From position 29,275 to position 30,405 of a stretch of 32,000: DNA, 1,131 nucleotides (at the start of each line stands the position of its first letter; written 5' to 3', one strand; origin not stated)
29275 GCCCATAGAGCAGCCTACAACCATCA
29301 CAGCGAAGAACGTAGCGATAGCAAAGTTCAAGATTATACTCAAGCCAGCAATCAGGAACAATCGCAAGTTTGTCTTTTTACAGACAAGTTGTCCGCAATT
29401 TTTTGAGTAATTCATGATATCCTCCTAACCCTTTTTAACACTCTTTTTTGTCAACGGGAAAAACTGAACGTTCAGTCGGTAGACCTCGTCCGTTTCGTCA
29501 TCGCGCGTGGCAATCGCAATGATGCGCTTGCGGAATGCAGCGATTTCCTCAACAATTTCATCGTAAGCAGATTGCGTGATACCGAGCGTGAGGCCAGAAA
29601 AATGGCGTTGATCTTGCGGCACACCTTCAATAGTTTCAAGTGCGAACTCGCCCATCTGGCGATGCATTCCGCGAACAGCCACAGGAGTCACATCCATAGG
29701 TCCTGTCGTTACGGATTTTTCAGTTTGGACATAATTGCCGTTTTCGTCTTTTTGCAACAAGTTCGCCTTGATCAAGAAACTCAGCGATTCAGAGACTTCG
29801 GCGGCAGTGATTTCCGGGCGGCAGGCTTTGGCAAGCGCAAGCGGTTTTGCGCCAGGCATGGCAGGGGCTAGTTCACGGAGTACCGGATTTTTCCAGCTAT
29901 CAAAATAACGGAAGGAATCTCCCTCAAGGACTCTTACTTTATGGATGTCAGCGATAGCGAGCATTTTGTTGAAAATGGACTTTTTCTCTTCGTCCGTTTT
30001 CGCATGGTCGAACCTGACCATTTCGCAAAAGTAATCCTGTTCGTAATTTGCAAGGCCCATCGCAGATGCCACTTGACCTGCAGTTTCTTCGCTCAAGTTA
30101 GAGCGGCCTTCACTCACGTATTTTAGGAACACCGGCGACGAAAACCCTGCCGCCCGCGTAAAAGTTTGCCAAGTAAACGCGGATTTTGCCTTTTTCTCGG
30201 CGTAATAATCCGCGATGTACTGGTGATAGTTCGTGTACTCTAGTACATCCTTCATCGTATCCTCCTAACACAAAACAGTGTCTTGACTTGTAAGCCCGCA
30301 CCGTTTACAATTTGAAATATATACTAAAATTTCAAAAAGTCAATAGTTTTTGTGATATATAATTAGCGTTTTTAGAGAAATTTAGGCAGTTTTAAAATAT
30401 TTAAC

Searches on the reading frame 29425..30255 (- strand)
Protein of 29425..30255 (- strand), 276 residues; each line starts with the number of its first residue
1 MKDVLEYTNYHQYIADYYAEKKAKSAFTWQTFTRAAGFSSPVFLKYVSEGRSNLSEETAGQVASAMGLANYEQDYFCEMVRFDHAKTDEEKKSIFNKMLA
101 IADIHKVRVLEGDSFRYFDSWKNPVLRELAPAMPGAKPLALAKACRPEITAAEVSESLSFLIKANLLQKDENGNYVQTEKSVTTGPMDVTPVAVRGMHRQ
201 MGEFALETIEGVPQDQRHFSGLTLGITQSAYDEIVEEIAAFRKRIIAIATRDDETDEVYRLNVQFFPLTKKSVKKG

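Call 50: search_protein_families(library=pfam, proteins=[window:29425-30255:-], max_evalue=0.0001)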
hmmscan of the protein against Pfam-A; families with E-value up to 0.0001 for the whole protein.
window:29425-30255:- (276 aa): 1 family
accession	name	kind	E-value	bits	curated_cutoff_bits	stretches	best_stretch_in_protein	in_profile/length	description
PF14394.12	DUF4423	-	3e-31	108.9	30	1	105-268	5-165/165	Domain of unknown function (DUF4423)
